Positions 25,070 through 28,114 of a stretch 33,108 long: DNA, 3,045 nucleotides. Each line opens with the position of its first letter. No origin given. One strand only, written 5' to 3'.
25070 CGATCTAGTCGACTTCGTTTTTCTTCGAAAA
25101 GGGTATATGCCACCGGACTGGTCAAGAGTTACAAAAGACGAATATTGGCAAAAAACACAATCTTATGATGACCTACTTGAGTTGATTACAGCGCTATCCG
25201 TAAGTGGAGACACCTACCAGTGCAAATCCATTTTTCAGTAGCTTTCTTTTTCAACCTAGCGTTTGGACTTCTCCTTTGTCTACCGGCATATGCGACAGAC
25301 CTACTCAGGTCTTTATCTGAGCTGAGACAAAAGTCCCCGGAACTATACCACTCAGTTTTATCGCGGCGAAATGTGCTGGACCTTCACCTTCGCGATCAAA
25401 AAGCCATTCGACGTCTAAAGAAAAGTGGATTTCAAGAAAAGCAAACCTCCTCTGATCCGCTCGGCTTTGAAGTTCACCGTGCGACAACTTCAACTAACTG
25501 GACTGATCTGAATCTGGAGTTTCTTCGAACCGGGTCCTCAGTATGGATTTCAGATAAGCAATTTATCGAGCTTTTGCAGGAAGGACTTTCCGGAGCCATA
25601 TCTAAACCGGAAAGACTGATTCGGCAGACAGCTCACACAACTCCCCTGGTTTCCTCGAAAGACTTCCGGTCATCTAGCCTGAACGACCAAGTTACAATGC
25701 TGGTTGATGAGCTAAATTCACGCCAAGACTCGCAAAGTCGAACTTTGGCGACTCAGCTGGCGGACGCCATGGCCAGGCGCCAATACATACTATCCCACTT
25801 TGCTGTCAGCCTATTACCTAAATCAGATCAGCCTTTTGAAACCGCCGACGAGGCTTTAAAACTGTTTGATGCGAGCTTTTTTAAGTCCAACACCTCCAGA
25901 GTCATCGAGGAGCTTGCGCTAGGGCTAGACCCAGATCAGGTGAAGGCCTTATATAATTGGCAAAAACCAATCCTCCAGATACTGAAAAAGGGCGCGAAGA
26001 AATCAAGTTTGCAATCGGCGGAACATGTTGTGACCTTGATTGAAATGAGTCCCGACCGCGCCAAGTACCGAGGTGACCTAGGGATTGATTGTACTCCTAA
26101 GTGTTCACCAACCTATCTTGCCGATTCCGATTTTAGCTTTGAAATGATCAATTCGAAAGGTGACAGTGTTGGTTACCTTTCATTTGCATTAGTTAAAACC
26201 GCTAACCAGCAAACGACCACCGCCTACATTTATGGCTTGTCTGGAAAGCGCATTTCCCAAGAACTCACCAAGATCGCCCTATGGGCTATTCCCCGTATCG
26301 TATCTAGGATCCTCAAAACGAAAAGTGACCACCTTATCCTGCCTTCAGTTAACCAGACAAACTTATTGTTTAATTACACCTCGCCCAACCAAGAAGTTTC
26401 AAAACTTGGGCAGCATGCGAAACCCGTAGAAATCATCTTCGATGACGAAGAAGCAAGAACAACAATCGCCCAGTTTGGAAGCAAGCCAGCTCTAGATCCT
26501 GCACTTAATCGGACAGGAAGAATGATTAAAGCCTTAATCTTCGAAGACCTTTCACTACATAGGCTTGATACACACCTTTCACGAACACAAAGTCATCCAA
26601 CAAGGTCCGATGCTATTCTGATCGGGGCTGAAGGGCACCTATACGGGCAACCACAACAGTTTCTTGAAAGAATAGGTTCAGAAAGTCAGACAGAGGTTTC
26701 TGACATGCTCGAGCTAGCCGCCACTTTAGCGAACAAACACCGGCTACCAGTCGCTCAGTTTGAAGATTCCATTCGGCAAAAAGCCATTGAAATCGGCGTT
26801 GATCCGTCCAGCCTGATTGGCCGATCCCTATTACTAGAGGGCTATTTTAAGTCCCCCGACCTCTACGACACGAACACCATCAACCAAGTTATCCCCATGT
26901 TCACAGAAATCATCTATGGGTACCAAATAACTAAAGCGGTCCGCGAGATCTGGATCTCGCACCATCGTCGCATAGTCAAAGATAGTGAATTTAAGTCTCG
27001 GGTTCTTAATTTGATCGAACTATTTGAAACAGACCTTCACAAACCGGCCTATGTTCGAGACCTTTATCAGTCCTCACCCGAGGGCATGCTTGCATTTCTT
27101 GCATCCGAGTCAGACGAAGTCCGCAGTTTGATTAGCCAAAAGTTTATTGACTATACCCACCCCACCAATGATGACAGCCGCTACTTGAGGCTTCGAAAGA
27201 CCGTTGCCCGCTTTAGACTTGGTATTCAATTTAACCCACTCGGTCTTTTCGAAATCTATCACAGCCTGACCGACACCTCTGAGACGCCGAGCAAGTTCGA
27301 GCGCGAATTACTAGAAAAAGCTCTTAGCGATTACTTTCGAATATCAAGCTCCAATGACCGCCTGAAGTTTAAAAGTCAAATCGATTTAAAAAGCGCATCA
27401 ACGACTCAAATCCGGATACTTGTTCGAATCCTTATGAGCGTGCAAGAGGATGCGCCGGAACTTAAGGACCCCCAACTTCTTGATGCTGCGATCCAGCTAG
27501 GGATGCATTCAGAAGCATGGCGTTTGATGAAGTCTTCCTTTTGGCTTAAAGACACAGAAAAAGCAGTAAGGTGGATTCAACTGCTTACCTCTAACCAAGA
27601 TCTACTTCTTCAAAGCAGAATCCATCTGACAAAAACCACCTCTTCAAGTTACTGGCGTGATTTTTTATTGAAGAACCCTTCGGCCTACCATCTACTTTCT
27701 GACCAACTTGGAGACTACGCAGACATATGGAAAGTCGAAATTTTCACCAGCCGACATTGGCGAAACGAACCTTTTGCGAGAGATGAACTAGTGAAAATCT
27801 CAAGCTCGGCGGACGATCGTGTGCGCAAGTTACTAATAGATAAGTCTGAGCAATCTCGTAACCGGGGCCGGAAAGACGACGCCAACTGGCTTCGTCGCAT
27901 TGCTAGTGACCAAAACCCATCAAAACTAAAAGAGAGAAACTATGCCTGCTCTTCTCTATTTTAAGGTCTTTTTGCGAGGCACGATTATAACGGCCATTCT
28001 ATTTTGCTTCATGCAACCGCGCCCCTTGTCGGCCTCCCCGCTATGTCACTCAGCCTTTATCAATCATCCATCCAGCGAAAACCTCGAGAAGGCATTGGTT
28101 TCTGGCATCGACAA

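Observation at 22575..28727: Three-gene overlapping operon of large signal-peptide proteins with almost no recognisable domains, embedded among flagellar genes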

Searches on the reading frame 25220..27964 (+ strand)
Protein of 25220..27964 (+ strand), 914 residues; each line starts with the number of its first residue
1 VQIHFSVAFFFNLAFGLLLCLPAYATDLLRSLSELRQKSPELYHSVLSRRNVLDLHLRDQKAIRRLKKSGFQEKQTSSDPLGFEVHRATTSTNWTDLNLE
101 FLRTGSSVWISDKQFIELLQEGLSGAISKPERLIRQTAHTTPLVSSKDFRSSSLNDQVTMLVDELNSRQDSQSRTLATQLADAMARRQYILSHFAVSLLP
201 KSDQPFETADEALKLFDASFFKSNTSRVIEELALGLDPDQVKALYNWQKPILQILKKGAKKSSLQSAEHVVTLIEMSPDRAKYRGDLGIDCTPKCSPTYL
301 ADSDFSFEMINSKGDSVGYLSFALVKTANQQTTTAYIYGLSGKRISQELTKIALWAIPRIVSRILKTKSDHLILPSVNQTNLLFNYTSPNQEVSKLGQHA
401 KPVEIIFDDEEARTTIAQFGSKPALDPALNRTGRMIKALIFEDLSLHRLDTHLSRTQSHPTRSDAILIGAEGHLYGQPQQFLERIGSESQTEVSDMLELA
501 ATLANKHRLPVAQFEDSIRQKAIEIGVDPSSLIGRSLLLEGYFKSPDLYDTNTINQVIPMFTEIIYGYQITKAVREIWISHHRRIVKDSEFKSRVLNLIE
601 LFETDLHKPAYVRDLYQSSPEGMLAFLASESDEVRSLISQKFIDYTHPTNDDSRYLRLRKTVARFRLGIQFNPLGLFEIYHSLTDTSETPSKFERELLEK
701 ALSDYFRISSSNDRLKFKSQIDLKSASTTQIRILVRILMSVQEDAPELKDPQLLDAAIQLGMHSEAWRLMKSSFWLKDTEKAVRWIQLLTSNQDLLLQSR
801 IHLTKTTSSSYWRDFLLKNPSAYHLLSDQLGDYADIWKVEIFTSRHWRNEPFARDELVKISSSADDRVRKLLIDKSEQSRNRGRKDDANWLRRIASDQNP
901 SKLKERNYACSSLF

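Call 5: search_protein_families(library=pfam, proteins=[window:25220-27964:+], max_evalue=0.1)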
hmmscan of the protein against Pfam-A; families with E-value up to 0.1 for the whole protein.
window:25220-27964:+ (914 aa): 0 families

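Call 6: search_protein_families(library=ncbifam, proteins=[window:25220-27964:+], max_evalue=0.1)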
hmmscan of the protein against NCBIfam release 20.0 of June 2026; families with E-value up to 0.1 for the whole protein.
window:25220-27964:+ (914 aa): 0 families

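Call 8: search_solved_structures(query=window:25220-27964:+, max_evalue=10, show_alignments=2)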
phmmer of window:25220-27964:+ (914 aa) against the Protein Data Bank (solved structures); distinct sequences matched with E-value up to 10: 2.
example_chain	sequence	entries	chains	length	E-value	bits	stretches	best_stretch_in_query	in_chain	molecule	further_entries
1k0f_A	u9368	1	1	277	0.26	12.7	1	446-553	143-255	Periplasmic zinc-binding protein troA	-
1toa_A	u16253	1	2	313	0.33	12.4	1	446-553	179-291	PROTEIN (PERIPLASMIC BINDING PROTEIN TROA)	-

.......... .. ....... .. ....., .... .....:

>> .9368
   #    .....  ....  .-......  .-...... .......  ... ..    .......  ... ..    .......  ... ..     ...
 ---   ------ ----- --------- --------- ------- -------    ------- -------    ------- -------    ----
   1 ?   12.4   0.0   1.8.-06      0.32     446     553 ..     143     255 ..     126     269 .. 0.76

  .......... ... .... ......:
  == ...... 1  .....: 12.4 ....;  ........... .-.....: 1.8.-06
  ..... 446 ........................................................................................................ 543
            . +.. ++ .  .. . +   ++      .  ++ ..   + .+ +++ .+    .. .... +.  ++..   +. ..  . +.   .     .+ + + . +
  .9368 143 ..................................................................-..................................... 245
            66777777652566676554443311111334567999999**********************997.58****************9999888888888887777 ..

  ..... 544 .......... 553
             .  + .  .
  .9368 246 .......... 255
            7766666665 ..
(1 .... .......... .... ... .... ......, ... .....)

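Call 14: find_homologous_proteins(query=window:25220-27964:+)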
Query window:25220-27964:+ (914 aa): 1 proteins with E <= 0.001 among 8000 candidates.
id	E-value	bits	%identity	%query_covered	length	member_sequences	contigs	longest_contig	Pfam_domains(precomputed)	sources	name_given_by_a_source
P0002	0.0e+0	2008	99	100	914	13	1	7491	-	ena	-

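Call 16: find_encoding_contigs(protein=P0002, flank=10000, max_places=10)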
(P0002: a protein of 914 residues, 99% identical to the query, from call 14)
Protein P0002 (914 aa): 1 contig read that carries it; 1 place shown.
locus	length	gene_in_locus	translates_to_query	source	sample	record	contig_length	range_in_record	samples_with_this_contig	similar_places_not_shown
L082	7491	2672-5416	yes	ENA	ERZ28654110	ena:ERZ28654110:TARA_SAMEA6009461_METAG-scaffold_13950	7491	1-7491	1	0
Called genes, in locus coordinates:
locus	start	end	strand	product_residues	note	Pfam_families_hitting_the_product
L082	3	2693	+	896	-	?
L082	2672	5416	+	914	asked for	-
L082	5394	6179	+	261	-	-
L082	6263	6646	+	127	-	-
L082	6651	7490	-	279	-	?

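Call 32: search_protein_families(library=padloc, proteins=[window:25220-27964:+], max_evalue=0.1)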
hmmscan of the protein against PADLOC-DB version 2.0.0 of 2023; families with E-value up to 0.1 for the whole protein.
window:25220-27964:+ (914 aa): 0 families

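Call 33: search_protein_families(library=phrogs, proteins=[window:25220-27964:+], max_evalue=0.1)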
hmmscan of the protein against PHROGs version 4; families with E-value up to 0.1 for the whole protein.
window:25220-27964:+ (914 aa): 0 families

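Call 37: search_protein_representatives(protein=window:25220-27964:+)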
Query: 914 residues. Proteins with E-value up to 0.001 (for the whole library): 23; up to 1e-10: 1; up to 1e-30: 1. The best 23 are listed.
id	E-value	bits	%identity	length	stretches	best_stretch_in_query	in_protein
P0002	0.0e+00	2007.5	99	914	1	1-914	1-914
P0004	1.1e-09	53.7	26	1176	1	225-549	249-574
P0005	2.9e-09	52.3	24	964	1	265-621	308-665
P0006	4.2e-08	48.5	22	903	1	276-616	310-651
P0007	1.2e-07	47.0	25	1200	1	271-551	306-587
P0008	1.4e-07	46.8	25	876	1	271-565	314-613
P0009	7.3e-07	44.4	25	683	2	225-421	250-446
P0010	9.8e-07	43.9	23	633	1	260-560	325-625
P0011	5.5e-06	41.5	27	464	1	263-438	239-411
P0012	2.0e-05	39.6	28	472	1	262-437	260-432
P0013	9.4e-05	37.4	24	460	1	257-437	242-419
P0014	1.0e-04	37.3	25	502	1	218-461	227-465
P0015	1.5e-04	36.7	24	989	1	263-591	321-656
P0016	1.6e-04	36.6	32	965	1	264-426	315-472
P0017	1.6e-04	36.6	32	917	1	264-379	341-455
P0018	2.0e-04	36.3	25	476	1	262-460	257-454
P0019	2.1e-04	36.2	28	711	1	257-420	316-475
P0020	2.5e-04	36.0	25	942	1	273-553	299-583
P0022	2.9e-04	35.8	29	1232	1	264-438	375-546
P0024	4.1e-04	35.3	25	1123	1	271-569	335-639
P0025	5.2e-04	34.9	25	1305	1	260-600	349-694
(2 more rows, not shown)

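Call 38: search_protein_families(library=pfam, proteins=[P0004, P0005, P0006, P0007, P0008, P0009, P0010, P0011, P0012, P0013], max_evalue=0.01)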
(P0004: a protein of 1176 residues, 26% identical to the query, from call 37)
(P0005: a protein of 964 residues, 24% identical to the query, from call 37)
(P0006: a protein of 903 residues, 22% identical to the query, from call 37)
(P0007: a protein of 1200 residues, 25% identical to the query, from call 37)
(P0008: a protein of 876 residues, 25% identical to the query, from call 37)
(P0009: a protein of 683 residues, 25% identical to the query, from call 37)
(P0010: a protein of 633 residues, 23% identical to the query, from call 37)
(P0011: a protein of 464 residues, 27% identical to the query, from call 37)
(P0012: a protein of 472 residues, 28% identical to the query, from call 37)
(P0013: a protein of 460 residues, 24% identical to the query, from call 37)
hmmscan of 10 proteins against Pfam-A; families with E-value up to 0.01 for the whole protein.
P0004 (1176 aa): 1 family
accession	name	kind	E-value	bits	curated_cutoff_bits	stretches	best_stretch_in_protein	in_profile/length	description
PF13646.12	HEAT_2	-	2.2e-05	25.1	27.7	0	910-955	29-73/88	HEAT repeats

P0005 (964 aa): 0 families

P0006 (903 aa): 0 families

P0007 (1200 aa): 0 families

P0008 (876 aa): 6 families
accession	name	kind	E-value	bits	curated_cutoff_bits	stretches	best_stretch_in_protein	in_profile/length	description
PF01602.26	Adaptin_N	-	3.6e-09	36.2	37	1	754-857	84-184/524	Adaptin N terminal region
PF02985.28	HEAT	-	3.4e-08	33.5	23.5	0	753-778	4-29/31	HEAT repeat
PF12717.13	Cnd1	-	7.7e-06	26.5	26.4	0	724-782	33-91/162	non-SMC mitotic condensation complex subunit 1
PF13646.12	HEAT_2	-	1.3e-05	25.8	27.7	1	720-809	8-86/88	HEAT repeats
PF22928.2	INTS1_R4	-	0.0017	18.7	27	0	764-846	11-93/102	Integrator complex subunit 1, R4 domain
PF10363.15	RTP1_C1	-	0.0057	17.2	25.9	0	756-806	6-60/112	Required for nuclear transport of RNA pol II C-terminus 1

P0009 (683 aa): 0 families

P0010 (633 aa): 0 families

P0011 (464 aa): 0 families

P0012 (472 aa): 0 families

P0013 (460 aa): 0 families

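Call 42: list_cluster_members(proteins=[P0004, P0005, P0006, P0007, P0008, P0009, P0010, P0011, P0012, P0016])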
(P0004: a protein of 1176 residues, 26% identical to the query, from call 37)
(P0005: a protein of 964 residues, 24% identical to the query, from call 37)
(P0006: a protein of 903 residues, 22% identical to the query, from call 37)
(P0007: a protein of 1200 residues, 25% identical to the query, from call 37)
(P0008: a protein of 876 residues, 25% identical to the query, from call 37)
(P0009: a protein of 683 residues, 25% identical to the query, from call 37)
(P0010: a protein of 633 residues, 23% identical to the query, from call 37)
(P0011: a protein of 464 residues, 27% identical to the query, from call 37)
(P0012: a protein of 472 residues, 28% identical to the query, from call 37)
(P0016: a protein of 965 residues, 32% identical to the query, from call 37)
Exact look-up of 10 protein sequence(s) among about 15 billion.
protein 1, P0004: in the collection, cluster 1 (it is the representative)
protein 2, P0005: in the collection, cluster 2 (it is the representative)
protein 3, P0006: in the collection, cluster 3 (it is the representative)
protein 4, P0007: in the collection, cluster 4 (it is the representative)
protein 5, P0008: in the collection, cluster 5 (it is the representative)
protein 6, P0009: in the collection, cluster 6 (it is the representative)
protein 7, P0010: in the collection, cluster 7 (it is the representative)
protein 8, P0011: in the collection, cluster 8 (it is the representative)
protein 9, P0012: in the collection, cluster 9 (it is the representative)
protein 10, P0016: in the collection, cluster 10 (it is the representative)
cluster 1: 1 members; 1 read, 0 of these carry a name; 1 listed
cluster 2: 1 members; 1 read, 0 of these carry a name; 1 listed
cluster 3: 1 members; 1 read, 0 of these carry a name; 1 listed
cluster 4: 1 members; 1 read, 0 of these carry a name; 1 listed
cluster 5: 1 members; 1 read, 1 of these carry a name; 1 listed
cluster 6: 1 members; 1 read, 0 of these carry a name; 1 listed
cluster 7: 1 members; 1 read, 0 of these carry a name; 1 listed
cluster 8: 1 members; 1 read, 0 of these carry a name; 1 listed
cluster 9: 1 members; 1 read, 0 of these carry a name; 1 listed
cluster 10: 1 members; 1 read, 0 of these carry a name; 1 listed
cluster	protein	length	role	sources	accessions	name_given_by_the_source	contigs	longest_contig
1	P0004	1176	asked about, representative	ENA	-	-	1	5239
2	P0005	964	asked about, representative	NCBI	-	-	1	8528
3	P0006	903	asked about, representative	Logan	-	-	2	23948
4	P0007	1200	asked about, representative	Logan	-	-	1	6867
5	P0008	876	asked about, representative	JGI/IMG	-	hypothetical protein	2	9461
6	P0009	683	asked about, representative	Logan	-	-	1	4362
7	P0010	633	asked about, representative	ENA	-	-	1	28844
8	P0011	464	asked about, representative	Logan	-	-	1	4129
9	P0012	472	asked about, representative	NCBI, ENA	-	-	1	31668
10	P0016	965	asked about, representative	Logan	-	-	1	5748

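Call 49: find_encoding_contigs(protein=P0012, flank=10000, max_places=3)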
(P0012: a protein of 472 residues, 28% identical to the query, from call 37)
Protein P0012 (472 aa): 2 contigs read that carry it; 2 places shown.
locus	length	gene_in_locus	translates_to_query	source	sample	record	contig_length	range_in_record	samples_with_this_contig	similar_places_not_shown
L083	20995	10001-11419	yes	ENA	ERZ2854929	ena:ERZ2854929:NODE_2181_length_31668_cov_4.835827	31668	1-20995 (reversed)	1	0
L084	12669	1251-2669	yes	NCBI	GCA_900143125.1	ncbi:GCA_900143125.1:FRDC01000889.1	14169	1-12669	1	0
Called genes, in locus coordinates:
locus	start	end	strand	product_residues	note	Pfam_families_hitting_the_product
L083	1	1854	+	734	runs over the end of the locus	-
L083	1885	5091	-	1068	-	PF04389:Peptidase_M28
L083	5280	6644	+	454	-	PF04389:Peptidase_M28, PF01546:Peptidase_M20 (weak)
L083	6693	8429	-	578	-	PF03485:Arg_tRNA_synt_N, PF00750:tRNA-synt_1d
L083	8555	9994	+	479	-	-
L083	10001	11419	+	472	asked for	-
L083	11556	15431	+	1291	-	PF00004:AAA (faint), PF07728:AAA_5 (faint), PF13191:AAA_16 (faint), PF00158:Sigma54_activat (weak), PF07724:AAA_2, PF10431:ClpB_D2-small (weak), PF07724:AAA_2, PF01434:Peptidase_M41, +5 more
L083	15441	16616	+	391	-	-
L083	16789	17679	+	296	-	-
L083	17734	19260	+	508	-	-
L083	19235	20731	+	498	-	-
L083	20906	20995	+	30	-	?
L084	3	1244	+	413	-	?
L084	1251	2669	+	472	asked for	-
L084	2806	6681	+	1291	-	PF00004:AAA (faint), PF07728:AAA_5 (faint), PF13191:AAA_16 (faint), PF00158:Sigma54_activat (weak), PF07724:AAA_2, PF10431:ClpB_D2-small (weak), PF07724:AAA_2, PF01434:Peptidase_M41, +5 more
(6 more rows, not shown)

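Call 51: find_encoding_contigs(protein=P0010, flank=10000, max_places=3)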
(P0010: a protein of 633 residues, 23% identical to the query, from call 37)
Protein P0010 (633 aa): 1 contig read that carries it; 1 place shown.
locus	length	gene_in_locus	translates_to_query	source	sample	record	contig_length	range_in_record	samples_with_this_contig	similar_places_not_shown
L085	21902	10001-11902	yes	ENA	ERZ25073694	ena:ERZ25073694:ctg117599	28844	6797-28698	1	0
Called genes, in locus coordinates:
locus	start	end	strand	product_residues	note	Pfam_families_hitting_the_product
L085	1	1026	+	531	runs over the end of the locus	PF03321:GH3, PF23571:GH3_M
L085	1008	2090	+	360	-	PF00355:Rieske, PF19112:VanA_C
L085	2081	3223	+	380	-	-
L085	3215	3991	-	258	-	PF00487:FA_desaturase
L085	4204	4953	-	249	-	-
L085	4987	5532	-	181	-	PF00487:FA_desaturase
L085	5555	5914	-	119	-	PF00487:FA_desaturase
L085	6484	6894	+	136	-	-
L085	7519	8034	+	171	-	-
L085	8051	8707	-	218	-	-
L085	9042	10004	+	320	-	PF13443:HTH_26 (faint), PF13560:HTH_31 (faint)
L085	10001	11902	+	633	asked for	-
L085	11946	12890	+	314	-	-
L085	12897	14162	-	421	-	-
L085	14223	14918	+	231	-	-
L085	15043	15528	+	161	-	-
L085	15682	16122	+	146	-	-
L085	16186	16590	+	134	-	-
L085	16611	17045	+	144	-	-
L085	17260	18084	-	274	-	-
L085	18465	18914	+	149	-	-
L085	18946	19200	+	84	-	-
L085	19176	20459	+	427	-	-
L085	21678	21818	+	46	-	-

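Call 52: find_encoding_contigs(protein=P0006, flank=10000, max_places=3)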
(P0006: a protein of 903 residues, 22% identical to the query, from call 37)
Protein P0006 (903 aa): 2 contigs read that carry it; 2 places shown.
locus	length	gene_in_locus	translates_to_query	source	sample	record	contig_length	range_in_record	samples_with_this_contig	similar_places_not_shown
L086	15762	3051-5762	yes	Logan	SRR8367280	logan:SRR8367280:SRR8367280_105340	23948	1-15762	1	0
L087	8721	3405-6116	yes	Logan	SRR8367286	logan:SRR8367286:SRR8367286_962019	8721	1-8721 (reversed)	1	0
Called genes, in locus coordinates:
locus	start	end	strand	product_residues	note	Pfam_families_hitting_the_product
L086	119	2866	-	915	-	-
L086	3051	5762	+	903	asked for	-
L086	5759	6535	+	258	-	-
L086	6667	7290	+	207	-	-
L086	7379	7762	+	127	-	PF01152:Bac_globin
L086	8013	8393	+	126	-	-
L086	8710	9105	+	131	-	-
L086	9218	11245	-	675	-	PF17764:PriA_3primeBD, PF00270:DEAD, PF04851:ResIII, PF18319:Zn_ribbon_PriA (weak), PF00271:Helicase_C (weak), PF18074:PriA_C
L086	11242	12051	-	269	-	-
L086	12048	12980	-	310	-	PF00483:NTP_transferase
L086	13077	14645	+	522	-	-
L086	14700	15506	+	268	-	-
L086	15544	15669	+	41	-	-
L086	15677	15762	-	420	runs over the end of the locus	PF03544:TonB_C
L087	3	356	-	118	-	?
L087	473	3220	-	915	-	-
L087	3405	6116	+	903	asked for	-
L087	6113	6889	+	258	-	-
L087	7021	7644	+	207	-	-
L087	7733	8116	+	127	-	PF01152:Bac_globin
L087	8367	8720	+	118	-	?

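Call 59: find_encoding_contigs(protein=P0005, flank=10000, max_places=3)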
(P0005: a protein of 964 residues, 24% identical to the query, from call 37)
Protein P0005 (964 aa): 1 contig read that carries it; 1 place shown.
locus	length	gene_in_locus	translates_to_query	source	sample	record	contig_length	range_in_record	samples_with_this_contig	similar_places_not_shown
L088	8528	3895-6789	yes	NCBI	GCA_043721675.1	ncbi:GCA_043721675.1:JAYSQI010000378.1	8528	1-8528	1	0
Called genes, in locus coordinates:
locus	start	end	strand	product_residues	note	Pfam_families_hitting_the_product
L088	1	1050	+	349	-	?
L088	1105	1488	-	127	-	-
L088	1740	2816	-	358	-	-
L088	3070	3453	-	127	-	-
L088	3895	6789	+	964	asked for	-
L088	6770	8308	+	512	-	-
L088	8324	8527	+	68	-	?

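Call 60: find_encoding_contigs(protein=P0008, flank=10000, max_places=3)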
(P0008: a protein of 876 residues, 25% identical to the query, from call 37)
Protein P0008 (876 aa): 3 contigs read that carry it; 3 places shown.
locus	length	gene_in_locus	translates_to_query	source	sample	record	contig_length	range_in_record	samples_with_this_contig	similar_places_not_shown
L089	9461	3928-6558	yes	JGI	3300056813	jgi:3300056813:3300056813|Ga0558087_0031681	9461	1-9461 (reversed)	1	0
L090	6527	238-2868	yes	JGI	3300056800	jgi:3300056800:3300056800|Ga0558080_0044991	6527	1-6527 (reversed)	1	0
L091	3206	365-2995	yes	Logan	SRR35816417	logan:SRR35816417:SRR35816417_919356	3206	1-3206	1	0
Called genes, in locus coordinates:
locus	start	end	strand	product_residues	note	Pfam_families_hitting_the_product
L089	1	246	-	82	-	?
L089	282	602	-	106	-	-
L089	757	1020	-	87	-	PF00467:KOW (weak)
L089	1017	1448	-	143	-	PF00830:Ribosomal_L28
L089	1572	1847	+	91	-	PF01084:Ribosomal_S18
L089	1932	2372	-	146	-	-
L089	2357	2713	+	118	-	-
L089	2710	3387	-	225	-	-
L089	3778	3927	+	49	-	-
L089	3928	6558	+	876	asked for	PF12717:Cnd1 (faint), PF13646:HEAT_2 (faint), PF02985:HEAT (faint), PF01602:Adaptin_N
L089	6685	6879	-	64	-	PF13396:PLDc_N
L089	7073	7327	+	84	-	-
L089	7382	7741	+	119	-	-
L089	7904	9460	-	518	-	?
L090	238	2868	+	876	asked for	PF12717:Cnd1 (faint), PF13646:HEAT_2 (faint), PF02985:HEAT (faint), PF01602:Adaptin_N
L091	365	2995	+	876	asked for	PF12717:Cnd1 (faint), PF13646:HEAT_2 (faint), PF02985:HEAT (faint), PF01602:Adaptin_N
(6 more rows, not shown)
